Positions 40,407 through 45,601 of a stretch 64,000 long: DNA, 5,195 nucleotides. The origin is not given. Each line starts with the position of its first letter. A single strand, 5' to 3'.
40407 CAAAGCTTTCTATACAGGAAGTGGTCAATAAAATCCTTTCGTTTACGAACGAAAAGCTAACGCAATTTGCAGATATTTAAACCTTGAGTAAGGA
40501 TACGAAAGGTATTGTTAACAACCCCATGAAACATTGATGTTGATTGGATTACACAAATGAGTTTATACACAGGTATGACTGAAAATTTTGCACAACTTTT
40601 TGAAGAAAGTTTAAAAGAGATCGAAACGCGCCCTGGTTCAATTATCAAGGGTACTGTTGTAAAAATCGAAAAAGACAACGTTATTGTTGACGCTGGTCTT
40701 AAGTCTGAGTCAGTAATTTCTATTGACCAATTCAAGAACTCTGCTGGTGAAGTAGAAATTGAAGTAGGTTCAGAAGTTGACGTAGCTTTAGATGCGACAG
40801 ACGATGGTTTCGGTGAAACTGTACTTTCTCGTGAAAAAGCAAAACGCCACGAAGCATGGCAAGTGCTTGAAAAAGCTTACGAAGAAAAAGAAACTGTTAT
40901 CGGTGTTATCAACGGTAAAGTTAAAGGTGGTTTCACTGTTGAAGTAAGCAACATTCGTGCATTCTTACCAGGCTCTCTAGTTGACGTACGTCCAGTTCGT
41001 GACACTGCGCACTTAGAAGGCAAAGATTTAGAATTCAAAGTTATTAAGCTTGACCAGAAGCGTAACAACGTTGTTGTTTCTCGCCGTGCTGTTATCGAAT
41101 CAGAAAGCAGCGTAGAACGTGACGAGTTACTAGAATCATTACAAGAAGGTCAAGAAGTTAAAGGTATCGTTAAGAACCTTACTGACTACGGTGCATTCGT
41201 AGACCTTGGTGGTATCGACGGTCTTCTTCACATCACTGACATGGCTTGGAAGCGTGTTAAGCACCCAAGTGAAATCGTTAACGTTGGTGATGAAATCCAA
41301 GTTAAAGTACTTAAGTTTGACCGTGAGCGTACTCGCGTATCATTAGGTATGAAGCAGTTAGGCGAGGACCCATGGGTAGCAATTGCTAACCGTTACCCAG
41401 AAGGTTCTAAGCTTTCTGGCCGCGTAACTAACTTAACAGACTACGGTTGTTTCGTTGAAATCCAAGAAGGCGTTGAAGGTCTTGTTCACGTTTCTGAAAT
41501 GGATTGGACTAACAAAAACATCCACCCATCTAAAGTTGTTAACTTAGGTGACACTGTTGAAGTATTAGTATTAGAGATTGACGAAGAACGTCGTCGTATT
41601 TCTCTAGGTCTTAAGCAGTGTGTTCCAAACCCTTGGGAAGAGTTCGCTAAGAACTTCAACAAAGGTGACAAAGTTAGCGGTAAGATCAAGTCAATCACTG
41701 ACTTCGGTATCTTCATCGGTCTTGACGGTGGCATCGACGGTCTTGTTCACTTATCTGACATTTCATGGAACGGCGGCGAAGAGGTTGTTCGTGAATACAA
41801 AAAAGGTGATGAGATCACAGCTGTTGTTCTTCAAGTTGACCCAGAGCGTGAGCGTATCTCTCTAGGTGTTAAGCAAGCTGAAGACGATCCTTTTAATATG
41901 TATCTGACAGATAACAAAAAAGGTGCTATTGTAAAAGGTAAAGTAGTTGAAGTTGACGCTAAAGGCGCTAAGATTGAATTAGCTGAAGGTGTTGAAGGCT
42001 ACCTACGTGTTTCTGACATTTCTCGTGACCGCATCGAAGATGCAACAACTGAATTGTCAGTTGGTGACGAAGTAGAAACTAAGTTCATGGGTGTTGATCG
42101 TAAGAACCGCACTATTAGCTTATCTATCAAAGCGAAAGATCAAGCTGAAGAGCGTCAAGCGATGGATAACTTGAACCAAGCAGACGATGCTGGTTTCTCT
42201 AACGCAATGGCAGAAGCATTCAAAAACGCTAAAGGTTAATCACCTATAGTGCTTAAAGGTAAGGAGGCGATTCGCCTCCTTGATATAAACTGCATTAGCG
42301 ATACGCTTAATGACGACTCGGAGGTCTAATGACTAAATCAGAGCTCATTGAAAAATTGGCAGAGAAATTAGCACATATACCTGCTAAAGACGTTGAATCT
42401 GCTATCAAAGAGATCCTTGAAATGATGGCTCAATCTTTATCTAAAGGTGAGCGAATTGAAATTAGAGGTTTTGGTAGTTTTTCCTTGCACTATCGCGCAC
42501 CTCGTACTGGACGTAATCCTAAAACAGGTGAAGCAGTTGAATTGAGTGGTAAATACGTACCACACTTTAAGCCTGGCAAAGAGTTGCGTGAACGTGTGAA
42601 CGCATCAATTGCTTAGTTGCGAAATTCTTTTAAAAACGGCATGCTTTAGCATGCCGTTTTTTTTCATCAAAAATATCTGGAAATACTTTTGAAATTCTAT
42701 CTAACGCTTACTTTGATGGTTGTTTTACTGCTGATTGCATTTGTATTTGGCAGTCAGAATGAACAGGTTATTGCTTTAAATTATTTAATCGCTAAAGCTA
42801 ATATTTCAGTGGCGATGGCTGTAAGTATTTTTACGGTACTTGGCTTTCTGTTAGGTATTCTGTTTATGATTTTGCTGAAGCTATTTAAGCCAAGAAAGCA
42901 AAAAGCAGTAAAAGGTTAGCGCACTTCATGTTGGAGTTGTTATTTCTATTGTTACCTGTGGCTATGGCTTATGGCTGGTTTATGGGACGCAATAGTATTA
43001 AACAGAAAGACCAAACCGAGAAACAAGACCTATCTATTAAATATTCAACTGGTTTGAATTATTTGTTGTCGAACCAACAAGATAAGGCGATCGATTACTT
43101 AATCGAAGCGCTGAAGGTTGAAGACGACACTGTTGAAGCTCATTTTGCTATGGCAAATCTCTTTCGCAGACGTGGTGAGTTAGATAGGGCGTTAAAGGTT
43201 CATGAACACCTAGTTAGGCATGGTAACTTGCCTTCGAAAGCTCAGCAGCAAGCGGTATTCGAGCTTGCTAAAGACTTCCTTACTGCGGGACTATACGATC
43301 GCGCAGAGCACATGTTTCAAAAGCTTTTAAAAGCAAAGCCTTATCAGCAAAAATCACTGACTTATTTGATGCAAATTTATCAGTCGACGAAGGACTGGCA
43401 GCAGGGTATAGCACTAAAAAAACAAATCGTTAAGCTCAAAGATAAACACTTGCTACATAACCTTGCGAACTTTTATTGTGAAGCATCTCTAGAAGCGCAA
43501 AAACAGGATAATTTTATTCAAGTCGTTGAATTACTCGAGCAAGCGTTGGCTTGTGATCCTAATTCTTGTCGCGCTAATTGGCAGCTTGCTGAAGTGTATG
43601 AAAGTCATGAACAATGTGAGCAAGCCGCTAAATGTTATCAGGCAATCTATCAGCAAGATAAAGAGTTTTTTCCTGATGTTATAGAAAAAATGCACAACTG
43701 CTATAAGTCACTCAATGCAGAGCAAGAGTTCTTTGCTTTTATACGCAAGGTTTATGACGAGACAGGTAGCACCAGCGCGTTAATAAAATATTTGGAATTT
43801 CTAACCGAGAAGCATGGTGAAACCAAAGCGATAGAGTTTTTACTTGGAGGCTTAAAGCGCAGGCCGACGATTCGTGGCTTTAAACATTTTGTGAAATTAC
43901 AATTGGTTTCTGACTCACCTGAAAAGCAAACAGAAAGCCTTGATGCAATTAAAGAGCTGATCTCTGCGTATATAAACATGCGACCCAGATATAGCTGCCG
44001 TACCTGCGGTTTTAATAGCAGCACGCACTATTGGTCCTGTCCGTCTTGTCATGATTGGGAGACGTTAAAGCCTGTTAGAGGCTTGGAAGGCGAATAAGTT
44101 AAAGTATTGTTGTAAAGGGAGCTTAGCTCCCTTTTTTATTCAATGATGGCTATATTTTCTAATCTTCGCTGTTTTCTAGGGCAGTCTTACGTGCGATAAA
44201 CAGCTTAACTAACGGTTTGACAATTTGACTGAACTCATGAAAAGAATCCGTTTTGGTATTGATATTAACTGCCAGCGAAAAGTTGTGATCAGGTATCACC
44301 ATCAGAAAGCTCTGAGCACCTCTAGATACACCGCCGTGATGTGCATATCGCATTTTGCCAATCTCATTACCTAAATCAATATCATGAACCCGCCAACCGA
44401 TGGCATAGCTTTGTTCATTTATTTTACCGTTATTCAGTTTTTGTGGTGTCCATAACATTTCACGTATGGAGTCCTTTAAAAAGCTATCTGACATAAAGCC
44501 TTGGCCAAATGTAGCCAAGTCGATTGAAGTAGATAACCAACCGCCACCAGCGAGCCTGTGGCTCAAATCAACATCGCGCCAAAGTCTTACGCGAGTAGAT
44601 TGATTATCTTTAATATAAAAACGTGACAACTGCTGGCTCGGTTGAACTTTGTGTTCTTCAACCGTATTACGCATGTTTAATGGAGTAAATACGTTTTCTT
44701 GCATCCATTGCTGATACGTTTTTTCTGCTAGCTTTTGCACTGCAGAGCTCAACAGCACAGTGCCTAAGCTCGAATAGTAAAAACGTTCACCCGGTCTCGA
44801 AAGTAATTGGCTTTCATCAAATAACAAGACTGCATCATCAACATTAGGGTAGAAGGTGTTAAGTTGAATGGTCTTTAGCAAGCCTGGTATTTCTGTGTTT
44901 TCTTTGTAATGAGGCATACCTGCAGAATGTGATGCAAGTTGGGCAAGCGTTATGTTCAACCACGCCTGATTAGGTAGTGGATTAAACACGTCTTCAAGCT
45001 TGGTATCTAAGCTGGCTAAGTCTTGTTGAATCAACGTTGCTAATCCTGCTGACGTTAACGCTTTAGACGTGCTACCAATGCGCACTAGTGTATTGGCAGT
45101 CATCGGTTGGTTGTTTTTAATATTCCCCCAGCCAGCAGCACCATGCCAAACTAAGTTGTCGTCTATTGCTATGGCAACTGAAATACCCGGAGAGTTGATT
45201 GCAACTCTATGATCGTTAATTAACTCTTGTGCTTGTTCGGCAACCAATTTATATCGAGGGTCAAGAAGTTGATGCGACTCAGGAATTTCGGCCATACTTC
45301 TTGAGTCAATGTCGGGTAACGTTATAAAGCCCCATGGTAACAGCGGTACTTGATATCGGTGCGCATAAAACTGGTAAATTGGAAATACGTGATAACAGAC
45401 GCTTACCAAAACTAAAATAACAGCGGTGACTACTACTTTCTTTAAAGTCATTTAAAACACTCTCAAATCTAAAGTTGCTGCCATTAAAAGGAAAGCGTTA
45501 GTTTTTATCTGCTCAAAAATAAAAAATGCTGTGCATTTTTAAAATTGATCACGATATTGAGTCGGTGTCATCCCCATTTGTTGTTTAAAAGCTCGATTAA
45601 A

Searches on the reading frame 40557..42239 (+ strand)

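Call 84: search_protein_families(library=pfam, proteins=[window:40557-42239:+], max_evalue=0.00001)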
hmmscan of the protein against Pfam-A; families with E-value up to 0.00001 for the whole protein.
window:40557-42239:+ (560 aa): 3 families
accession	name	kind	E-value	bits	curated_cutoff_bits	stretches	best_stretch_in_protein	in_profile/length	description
PF00575.29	S1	-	2.4e-97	319.8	22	5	195-266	2-74/74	S1 RNA binding domain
PF23459.1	S1_RRP5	-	1.7e-24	86.6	27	0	195-263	1-70/72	RRP5 S1 domain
PF21710.3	Spt6_S1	-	3e-18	66.3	27.5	0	289-352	23-86/91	Spt6, S1/OB domain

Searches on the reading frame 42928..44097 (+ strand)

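Call 84: search_protein_families(library=pfam, proteins=[window:42928-44097:+], max_evalue=0.00001)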
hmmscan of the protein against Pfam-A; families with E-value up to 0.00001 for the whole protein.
window:42928-44097:+ (389 aa): 7 families
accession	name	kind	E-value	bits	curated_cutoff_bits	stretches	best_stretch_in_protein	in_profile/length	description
PF18073.7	Zn_ribbon_LapB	-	7.5e-12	45.1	25.7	1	355-382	1-28/28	Rubredoxin metal binding domain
PF13428.12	TPR_14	-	1.3e-11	44.4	23.5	0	70-101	2-33/44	Tetratricopeptide repeat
PF14559.12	TPR_19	-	1.1e-10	42.2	25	0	193-244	4-55/68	Tetratricopeptide repeat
PF13432.12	TPR_16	-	1.8e-09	38.3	32.7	0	49-90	11-52/65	Tetratricopeptide repeat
PF07719.23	TPR_2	-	2.6e-08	33.8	27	0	70-90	2-22/34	Tetratricopeptide repeat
PF13424.12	TPR_12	-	7.6e-08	32.9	30.1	0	175-242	5-73/77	Tetratricopeptide repeat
PF13414.12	TPR_11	-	5.9e-07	29.5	26.8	0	44-79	3-38/42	TPR repeat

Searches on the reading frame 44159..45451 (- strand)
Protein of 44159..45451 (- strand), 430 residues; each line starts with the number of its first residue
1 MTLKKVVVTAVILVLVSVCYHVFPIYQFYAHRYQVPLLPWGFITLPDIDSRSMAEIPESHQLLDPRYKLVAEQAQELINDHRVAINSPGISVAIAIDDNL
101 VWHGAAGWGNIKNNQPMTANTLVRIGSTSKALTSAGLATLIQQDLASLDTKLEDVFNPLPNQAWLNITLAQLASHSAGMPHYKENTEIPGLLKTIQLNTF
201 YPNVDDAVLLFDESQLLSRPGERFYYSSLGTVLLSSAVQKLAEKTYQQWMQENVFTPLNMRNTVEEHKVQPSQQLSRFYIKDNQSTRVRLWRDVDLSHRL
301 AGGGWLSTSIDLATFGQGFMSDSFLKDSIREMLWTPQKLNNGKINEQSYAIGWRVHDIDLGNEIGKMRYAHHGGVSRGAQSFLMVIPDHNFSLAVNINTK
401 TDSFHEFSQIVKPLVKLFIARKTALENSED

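Call 84: search_protein_families(library=pfam, proteins=[window:44159-45451:-], max_evalue=0.00001)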
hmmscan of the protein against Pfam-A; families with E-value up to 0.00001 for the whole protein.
window:44159-45451:- (430 aa): 1 family
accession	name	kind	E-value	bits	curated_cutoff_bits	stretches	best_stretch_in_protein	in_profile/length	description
PF00144.29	Beta-lactamase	-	7.6e-52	176.9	27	1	85-402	12-313/329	Beta-lactamase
